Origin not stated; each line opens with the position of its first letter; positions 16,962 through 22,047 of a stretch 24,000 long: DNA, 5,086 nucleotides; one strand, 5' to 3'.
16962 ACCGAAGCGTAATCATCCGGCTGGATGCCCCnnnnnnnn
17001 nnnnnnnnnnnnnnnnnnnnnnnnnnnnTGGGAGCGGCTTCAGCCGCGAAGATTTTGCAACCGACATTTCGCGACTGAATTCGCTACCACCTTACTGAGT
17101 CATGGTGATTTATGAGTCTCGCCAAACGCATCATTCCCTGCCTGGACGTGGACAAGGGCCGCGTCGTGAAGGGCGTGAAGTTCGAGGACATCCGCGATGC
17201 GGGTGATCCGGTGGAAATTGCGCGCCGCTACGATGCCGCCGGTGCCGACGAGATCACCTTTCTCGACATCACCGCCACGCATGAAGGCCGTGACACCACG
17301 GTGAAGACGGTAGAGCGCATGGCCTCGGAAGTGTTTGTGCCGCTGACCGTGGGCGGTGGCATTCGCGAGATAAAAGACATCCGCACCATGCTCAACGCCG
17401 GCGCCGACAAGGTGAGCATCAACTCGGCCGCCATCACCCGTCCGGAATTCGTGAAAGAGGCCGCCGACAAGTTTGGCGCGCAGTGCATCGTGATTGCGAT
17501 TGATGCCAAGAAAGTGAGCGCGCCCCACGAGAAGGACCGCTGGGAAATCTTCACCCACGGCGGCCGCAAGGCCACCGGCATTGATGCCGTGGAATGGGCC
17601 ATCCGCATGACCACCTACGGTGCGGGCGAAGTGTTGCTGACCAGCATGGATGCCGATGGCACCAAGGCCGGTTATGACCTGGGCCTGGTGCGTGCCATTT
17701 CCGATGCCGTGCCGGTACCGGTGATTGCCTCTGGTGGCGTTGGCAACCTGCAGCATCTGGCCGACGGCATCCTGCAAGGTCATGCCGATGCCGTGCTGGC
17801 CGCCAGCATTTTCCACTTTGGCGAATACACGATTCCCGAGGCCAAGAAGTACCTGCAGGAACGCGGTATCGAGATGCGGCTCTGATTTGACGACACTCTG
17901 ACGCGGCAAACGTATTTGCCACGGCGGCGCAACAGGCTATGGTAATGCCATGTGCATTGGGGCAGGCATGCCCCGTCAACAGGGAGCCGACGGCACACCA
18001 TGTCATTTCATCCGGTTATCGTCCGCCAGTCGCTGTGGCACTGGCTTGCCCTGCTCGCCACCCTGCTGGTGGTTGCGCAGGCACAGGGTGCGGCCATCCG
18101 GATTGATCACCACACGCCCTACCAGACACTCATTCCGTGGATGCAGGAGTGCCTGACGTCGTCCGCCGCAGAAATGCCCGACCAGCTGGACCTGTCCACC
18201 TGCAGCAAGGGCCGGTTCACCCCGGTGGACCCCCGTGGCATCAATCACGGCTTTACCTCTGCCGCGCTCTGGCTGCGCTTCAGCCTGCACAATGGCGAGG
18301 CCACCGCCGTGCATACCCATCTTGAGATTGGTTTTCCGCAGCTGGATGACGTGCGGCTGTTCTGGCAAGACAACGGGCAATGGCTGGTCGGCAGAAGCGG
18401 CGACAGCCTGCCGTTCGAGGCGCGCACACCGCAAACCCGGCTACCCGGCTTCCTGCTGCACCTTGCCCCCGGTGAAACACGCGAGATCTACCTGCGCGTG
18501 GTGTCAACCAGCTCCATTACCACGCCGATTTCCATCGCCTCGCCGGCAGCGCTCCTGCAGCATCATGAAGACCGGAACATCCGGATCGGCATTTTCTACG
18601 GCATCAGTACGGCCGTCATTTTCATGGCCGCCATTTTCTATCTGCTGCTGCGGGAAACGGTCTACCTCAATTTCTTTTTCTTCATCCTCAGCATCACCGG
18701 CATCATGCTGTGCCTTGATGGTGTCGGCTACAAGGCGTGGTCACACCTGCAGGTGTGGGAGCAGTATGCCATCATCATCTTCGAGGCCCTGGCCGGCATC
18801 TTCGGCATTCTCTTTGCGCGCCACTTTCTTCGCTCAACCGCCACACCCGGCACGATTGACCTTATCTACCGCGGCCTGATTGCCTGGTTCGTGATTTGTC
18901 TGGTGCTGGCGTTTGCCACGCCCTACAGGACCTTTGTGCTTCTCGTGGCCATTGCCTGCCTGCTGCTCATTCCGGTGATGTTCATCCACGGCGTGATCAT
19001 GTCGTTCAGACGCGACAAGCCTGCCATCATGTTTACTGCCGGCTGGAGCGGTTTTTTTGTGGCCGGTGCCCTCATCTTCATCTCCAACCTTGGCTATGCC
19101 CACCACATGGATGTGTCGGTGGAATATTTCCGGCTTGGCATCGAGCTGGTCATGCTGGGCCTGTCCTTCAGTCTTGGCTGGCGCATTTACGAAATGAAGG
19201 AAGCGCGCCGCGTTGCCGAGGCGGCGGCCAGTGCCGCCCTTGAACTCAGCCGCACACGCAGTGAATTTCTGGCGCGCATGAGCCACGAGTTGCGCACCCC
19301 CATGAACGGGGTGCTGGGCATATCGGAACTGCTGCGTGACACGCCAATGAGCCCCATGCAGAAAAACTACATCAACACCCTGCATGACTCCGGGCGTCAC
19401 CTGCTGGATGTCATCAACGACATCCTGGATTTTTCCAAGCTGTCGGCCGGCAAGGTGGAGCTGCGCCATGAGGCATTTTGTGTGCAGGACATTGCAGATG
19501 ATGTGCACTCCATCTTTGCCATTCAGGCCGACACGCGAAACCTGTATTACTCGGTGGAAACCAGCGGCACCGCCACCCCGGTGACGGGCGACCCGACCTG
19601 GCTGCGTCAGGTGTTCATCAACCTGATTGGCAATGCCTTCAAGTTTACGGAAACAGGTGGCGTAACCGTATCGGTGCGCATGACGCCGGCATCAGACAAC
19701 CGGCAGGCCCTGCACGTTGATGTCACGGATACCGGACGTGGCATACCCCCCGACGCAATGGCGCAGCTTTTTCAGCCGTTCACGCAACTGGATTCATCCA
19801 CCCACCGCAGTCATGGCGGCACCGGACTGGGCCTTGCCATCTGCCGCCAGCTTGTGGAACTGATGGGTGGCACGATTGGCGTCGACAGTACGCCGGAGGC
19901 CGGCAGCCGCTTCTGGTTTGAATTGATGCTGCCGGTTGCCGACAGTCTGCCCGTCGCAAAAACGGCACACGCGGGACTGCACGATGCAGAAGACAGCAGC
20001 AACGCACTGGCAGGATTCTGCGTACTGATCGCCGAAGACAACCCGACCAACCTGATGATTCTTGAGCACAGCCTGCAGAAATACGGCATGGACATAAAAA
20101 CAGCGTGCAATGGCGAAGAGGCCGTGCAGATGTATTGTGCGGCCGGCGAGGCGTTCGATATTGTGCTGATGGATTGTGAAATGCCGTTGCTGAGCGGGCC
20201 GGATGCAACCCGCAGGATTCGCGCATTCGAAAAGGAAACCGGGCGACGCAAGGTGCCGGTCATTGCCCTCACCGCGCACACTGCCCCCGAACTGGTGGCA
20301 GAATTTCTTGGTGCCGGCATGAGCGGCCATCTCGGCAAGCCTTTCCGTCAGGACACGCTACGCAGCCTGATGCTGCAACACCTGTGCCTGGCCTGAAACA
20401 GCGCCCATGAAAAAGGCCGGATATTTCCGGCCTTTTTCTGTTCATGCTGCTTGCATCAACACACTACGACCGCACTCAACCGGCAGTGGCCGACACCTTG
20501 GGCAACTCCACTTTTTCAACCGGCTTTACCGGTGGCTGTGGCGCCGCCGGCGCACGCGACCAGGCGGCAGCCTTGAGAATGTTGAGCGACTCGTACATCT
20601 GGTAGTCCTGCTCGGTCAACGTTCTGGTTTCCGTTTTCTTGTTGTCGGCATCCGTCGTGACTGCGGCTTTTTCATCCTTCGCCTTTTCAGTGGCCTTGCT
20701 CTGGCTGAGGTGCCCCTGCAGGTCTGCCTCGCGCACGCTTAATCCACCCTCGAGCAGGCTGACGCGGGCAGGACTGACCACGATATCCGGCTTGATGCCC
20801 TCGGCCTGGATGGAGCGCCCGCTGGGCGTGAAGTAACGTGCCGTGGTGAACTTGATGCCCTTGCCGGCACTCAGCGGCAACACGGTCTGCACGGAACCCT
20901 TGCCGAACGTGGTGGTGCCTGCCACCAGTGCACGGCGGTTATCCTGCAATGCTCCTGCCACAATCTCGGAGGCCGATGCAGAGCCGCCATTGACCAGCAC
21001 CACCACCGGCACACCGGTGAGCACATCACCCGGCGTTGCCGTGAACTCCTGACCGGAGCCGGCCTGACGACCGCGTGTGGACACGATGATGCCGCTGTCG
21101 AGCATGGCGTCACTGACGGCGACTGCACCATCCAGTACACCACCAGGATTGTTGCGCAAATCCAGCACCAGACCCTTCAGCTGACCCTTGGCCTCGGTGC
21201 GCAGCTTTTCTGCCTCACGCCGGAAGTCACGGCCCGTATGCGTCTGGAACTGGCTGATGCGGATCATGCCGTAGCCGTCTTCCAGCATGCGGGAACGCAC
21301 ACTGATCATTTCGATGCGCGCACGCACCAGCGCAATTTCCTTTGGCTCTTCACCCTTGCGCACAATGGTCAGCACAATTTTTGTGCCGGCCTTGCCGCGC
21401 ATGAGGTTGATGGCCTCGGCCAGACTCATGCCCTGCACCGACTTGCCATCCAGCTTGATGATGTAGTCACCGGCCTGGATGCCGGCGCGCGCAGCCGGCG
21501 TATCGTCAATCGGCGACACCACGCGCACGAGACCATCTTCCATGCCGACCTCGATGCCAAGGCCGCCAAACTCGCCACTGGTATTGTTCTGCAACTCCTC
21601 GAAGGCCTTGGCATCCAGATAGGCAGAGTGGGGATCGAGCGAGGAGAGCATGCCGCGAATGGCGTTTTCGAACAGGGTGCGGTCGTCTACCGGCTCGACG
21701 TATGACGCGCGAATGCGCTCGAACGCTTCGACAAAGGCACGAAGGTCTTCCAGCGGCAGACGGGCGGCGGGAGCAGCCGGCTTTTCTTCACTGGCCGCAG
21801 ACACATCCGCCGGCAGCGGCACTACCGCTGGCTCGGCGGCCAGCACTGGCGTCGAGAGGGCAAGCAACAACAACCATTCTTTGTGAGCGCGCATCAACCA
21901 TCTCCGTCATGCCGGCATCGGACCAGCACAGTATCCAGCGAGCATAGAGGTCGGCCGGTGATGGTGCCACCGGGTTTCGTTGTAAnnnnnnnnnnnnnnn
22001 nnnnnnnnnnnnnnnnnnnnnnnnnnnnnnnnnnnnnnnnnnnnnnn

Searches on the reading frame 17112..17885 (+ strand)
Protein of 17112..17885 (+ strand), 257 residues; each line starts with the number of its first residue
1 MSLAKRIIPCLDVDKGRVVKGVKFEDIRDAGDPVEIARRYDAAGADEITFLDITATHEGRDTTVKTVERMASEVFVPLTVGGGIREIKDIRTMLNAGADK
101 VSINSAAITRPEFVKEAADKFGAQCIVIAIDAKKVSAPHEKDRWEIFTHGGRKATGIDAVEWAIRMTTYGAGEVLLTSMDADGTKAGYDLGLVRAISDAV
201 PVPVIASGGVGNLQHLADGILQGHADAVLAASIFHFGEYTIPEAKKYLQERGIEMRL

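Call 77: search_protein_families(library=pfam, proteins=[window:17112-17885:+], max_evalue=0.001)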
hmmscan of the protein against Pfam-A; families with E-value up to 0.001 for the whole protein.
window:17112-17885:+ (257 aa): 8 families
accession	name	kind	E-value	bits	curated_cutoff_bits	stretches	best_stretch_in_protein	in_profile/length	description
PF00977.27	His_biosynth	-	7.2e-85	284.5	23.6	1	6-240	1-228/228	Histidine biosynthesis protein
PF03060.21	NMO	-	1.8e-08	34.6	28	1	61-109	179-227/331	Nitronate monooxygenase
PF01207.24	Dus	-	2.3e-07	30.7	20.4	1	32-119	139-228/311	Dihydrouridine synthase (Dus)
PF05690.20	ThiG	-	1.8e-05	24.6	23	0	37-115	137-215/247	Thiazole biosynthesis protein ThiG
PF02581.23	TMP-TENI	-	3.6e-05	23.6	27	0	37-106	108-179/180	Thiamine monophosphate synthase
PF00478.31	IMPDH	-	0.0006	19.4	25.6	0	60-105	192-237/345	IMP dehydrogenase / GMP reductase domain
PF04309.18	G3P_antiterm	-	0.00077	19.4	27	0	65-105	129-169/173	Glycerol-3-phosphate responsive antiterminator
PF01180.27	DHO_dh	-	0.00087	19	27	0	60-110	223-275/291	Dihydroorotate dehydrogenase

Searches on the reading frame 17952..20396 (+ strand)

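Call 77: search_protein_families(library=pfam, proteins=[window:17952-20396:+], max_evalue=0.001)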
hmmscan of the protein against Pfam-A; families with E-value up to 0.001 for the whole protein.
window:17952-20396:+ (814 aa): 5 families
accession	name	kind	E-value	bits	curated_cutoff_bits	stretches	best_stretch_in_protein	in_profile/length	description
PF02518.31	HATPase_c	-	4.7e-32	111.2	26.4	1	546-660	1-109/111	Histidine kinase-, DNA gyrase B-, and HSP90-like ATPase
PF07695.17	7TMR-DISM_7TM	-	1.6e-25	90.7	29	1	212-410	5-204/205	7TM diverse intracellular signalling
PF07696.17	7TMR-DISMED2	-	2.5e-25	89.4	22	1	80-196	15-135/136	7TMR-DISM extracellular 2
PF00072.30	Response_reg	-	8.5e-24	84.3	30.2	1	691-805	1-108/111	Response regulator receiver domain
PF00512.31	HisKA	-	2.2e-20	72.9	26.9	1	436-500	2-66/66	His Kinase A (phospho-acceptor) domain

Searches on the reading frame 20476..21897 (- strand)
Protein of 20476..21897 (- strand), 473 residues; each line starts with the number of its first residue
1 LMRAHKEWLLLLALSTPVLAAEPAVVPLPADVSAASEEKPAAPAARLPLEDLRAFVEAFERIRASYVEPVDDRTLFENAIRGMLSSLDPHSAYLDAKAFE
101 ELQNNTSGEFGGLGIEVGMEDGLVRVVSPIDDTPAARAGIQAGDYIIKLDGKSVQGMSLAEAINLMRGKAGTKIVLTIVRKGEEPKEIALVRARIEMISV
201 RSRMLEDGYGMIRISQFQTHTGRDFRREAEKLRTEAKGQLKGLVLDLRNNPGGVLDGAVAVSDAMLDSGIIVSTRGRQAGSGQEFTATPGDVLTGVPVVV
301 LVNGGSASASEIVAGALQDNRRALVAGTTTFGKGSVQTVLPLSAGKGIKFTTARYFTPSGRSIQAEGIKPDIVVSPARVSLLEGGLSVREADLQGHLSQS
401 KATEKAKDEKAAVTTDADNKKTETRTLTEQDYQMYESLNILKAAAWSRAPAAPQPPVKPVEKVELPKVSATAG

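Call 77: search_protein_families(library=pfam, proteins=[window:20476-21897:-], max_evalue=0.001)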
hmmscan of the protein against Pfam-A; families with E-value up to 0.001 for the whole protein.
window:20476-21897:- (473 aa): 6 families
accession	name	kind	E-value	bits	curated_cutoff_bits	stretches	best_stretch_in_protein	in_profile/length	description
PF03572.23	Peptidase_S41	-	1.4e-54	184.5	24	1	209-374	2-165/165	Peptidase family S41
PF17820.7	PDZ_6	-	5.6e-14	52.1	27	1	126-180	2-54/54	PDZ domain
PF13180.12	PDZ_2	-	3.7e-13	50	27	1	111-184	1-73/80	PDZ domain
PF22694.1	CtpB_N-like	-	1.5e-11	45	27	1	43-97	35-84/85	Activating protease CtpB N-terminal domain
PF00595.29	PDZ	-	2.4e-09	37.9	23.2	1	111-178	10-80/81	PDZ domain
PF14685.13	PDZ_Tricorn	-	0.00094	19.6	25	0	133-188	31-86/88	Tricorn protease PDZ domain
